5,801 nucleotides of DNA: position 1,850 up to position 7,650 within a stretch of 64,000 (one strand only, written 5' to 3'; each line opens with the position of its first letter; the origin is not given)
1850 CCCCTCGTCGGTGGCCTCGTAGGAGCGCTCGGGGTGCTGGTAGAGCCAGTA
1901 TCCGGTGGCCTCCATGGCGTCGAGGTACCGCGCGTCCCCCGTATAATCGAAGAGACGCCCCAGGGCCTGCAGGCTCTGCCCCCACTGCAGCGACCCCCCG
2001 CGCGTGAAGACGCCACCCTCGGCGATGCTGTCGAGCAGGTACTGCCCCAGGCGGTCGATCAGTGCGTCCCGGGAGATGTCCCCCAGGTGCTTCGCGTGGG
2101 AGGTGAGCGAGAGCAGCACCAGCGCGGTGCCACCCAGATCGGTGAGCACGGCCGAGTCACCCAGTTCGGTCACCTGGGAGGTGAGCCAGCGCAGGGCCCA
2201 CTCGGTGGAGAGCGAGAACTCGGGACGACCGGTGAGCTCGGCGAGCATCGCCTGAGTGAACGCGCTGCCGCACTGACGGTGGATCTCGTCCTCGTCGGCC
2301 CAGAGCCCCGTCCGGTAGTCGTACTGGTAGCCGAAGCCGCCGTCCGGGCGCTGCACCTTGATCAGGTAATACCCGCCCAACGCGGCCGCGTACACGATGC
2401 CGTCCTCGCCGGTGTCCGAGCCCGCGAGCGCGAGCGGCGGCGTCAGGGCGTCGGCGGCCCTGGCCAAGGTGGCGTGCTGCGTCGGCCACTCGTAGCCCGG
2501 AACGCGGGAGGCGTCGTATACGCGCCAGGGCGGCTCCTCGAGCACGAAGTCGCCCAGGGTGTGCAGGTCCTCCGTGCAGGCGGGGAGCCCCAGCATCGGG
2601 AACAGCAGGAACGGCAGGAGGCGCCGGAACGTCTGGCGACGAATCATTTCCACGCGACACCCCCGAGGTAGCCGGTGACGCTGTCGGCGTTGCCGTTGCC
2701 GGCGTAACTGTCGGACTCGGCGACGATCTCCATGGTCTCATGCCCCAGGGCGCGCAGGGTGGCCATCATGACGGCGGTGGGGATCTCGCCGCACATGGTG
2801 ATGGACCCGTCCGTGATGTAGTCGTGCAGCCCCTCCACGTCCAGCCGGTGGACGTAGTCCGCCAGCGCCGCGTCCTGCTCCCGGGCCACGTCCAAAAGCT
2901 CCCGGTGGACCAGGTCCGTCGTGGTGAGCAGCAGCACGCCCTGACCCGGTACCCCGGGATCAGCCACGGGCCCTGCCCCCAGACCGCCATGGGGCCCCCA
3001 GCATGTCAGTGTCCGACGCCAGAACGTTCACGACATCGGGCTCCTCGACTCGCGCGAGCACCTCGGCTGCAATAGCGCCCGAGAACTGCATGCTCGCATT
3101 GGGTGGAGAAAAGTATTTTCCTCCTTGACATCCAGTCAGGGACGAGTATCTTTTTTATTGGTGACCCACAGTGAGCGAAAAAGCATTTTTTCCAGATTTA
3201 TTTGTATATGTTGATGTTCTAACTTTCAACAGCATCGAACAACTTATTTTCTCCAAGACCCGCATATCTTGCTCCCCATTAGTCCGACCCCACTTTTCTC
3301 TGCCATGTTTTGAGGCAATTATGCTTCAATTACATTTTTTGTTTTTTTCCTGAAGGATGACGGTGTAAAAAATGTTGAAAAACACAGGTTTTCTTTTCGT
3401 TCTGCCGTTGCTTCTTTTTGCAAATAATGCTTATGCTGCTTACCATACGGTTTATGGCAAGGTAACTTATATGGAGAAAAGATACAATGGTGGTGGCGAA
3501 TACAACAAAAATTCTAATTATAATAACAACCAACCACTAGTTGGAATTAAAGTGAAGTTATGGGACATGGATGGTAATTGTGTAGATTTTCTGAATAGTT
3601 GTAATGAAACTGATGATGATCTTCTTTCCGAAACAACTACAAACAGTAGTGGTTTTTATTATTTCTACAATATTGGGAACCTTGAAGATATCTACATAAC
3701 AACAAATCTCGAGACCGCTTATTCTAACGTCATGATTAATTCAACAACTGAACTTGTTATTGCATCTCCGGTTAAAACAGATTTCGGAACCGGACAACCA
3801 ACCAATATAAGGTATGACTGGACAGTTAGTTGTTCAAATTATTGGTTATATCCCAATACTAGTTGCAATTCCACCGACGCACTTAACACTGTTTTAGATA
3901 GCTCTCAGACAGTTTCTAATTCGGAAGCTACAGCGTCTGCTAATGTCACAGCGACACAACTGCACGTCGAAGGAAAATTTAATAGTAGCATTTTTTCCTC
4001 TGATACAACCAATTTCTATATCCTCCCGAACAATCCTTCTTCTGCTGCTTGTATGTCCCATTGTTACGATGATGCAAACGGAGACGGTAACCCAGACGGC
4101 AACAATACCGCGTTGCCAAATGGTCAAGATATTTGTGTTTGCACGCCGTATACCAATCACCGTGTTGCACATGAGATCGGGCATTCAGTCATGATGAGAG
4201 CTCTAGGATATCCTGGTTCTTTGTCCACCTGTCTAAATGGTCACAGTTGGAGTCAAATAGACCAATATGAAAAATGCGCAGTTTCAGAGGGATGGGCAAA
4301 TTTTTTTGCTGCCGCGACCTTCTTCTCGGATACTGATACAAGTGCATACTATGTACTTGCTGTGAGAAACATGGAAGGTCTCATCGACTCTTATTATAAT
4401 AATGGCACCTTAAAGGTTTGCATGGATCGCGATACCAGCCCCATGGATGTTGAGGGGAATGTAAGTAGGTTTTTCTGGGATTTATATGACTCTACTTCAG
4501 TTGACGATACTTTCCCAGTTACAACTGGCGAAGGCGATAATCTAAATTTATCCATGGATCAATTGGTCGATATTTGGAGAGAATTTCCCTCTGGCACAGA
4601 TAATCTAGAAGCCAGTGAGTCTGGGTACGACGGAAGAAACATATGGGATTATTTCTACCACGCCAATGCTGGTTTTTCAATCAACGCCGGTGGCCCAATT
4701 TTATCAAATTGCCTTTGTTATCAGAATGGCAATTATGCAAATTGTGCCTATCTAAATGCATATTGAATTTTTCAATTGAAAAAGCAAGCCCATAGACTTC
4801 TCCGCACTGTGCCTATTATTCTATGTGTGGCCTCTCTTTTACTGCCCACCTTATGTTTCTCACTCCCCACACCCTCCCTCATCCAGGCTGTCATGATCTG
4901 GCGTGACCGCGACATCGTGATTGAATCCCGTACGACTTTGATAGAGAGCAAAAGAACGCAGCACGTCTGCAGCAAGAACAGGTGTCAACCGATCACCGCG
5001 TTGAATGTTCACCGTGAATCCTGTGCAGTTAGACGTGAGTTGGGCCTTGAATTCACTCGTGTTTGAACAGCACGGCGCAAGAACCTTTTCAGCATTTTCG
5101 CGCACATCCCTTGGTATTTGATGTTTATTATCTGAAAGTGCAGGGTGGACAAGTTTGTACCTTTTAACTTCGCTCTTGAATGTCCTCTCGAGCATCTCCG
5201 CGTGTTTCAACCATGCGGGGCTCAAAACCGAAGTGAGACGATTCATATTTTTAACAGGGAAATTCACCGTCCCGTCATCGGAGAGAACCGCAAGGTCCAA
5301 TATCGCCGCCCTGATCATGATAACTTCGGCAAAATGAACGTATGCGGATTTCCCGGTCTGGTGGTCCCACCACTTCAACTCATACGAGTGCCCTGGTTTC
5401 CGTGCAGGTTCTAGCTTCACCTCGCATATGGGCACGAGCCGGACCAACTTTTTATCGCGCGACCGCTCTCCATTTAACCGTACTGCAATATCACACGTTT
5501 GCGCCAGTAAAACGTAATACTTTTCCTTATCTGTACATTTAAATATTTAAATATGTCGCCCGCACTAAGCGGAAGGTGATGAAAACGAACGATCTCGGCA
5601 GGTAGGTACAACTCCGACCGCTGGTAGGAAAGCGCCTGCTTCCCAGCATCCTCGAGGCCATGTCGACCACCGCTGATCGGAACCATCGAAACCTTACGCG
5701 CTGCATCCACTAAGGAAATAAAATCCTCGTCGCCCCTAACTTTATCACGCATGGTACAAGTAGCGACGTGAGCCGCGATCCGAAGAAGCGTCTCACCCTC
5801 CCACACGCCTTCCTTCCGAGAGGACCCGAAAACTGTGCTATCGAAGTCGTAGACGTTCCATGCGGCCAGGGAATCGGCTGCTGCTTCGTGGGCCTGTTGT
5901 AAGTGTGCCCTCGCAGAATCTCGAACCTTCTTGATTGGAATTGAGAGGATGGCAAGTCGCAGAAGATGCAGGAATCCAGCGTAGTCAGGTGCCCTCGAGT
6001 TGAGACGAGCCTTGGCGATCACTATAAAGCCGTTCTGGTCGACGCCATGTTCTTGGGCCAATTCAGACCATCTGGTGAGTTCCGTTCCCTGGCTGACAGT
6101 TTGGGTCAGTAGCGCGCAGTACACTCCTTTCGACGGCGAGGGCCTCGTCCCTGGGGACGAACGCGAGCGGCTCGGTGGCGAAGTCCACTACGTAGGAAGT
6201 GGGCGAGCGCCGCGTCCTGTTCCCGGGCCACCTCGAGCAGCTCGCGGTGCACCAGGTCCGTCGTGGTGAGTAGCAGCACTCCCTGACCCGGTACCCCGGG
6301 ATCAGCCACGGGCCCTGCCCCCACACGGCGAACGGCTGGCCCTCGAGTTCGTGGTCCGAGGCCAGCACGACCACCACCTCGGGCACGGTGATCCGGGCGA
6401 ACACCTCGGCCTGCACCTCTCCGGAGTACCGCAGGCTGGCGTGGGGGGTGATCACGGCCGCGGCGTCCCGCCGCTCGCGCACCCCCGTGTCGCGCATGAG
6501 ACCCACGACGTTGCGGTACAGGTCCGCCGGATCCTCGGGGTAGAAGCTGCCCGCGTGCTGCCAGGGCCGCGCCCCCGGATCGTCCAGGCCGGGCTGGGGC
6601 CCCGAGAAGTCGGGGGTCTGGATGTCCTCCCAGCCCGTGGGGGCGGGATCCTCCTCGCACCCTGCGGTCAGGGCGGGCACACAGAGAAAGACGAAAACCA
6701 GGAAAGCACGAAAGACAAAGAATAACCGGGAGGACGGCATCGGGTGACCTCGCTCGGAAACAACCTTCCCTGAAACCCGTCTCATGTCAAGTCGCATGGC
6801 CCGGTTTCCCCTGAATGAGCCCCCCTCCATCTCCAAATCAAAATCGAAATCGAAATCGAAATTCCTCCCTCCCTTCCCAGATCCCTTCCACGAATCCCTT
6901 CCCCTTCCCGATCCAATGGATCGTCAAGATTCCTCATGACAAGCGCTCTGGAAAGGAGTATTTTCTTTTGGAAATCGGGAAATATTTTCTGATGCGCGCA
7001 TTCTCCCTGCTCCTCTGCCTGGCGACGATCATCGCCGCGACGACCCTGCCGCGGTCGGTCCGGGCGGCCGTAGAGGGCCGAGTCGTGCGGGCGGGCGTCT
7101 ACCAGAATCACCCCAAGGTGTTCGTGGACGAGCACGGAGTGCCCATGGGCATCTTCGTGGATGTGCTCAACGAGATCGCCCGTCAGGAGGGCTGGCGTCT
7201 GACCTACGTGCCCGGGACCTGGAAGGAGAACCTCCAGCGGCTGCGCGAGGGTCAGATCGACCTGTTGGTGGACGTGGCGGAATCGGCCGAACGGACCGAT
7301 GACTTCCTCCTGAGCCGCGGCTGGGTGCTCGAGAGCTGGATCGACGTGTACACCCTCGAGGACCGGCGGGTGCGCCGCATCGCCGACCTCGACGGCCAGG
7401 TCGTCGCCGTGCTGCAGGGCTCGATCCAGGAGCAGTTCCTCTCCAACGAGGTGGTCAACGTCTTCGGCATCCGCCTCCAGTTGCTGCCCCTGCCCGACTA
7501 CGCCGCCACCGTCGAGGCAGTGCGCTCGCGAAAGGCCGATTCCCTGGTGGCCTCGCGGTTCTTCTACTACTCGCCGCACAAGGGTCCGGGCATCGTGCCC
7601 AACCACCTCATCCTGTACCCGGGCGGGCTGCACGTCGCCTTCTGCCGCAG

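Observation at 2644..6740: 3.2-kb low-GC island embedded in a Memo-family gene, flanked by ~120-bp imperfect direct repeats that carry a purifying-selection signature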

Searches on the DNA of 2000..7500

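Call 43: search_rna_families(source=window, start=2000, end=7500, threshold=evalue, max_evalue=1)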
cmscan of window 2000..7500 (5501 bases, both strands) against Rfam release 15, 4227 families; matches with E-value up to 1: 2.
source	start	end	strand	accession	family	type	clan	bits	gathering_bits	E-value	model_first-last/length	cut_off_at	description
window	3714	3772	-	RF01157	sn1185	Gene; snRNA; snoRNA; CD-box;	-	21.2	60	0.97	1-66/66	no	Small nucleolar RNA sn1185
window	3515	3596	+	RF00571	SNORD65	Gene; snRNA; snoRNA; CD-box;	CL00057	21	41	0.49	1-73/73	no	Small nucleolar RNA SNORD65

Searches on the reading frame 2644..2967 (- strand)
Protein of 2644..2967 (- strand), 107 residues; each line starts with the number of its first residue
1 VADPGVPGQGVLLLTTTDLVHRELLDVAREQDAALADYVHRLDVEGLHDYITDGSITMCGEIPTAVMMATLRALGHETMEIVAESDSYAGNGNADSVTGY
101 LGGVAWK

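Call 8: search_protein_families(library=ncbifam, proteins=[window:2644-2967:-], max_evalue=0.1)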
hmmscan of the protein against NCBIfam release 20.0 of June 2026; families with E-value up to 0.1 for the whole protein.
window:2644-2967:- (107 aa): 2 families
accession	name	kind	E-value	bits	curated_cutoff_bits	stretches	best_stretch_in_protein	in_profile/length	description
TIGR04336.1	AmmeMemoSam_B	hypoth_equivalog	2.8e-16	59.6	26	1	9-103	174-268/270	AmmeMemoRadiSam system protein B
NF001987.0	PRK00782.1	equivalog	2.4e-13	49.9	295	1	9-102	169-262/267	MEMO1 family protein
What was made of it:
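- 2644..2942 (-): Memo copy b, C-terminal part (profile 174-268), clade I type. Its stop codon overlaps the start of the downstream gene. TIGR04336 positions 174-268 at E = 3e-16 (call 8).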

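Call 9: search_protein_families(library=pfam, proteins=[window:2644-2967:-], max_evalue=0.1)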
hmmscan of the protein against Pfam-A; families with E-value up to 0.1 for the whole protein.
window:2644-2967:- (107 aa): 1 family
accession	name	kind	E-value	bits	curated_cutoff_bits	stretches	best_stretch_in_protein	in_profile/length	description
PF01875.22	Memo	-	8.3e-10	38.7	27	1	11-103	170-268/269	Memo-like protein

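Call 72: find_encoding_contigs(protein=window:2644-2967:-, flank=10000, max_places=10)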
Protein window:2644-2967:- (107 aa): 3 contigs read that carry it; 2 places shown.
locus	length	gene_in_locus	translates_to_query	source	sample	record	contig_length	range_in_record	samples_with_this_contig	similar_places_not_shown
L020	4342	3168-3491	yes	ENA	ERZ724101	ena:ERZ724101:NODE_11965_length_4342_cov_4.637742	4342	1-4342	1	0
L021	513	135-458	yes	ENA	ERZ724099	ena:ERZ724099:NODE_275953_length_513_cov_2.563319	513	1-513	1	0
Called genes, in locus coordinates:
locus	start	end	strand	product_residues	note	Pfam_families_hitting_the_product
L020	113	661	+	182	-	-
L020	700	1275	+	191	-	-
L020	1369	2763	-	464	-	-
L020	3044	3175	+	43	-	-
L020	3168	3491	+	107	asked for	PF01875:Memo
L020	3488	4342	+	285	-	?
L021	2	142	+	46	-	?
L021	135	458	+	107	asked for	PF01875:Memo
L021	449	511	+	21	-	?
